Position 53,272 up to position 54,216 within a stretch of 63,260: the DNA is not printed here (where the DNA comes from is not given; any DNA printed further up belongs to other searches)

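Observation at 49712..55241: Amino-acid dehydrogenase plus ThDP-dependent ALS-like enzyme: a ScyB/ScyA-like keto-acid generating and coupling pair?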

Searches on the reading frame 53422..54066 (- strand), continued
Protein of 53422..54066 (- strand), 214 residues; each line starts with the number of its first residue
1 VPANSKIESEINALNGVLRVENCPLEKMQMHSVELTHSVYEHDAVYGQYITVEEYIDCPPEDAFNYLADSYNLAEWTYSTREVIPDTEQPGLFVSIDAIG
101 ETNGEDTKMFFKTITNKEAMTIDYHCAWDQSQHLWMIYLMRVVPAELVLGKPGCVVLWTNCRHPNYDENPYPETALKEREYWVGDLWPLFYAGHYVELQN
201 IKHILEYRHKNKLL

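Call 54: search_solved_structures(query=L025:8320-10026:+, max_evalue=1e-30)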
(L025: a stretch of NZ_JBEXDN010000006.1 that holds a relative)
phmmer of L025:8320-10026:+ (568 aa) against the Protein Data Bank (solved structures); distinct sequences matched with E-value up to 1e-30: 21.
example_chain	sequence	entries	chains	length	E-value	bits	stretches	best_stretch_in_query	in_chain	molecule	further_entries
8x3x_A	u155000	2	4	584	1.8e-58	201.9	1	4-545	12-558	BbmA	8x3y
8xod_A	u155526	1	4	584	1.9e-58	201.8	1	4-544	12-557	BbmA-G484F complex with CBOA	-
8x3z_A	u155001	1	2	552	8.9e-47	163.2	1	9-543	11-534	CsmA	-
6lpi_A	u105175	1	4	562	2.8e-38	135.2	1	9-545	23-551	Acetolactate synthase isozyme 1 large subunit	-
1jsc_A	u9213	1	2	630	8.8e-37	130.3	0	9-294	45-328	ACETOHYDROXY-ACID SYNTHASE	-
6u9d_A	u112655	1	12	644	9.6e-37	130.1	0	9-294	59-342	Acetolactate synthase catalytic subunit, mitochondrial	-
1n0h_A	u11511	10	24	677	1.2e-36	129.9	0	9-294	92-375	Acetolactate synthase | Acetolactate synthase, mitochondrial | Acetolactate synthase catalytic subunit, mitochondrial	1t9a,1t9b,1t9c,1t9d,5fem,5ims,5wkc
8rph_A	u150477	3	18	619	4.2e-36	128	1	5-540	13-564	Thiamine pyrophosphate-binding protein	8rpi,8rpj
9zgl_A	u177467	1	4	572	2.2e-34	122.3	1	5-534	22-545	Ancestral acetolactate synthase, catabolic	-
7egv_A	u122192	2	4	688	2.9e-34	122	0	9-288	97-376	Acetolactate synthase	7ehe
7u25_A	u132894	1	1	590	1.3e-33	119.8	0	4-304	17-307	Acetolactate synthase, chloroplastic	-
3e9y_A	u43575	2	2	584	3.2e-33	118.5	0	4-304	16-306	Acetolactate synthase, chloroplastic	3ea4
7stq_A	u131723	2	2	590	3.4e-33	118.4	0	4-304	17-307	Acetolactate synthase, chloroplastic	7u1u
1ybh_A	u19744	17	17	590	5.2e-33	117.8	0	4-304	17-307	Acetolactate synthase, chloroplast | Acetolactate synthase | Acetolactate synthase, chloroplastic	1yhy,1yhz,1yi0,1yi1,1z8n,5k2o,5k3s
8et5_A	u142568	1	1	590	5.4e-33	117.7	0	4-304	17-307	Acetolactate synthase, chloroplastic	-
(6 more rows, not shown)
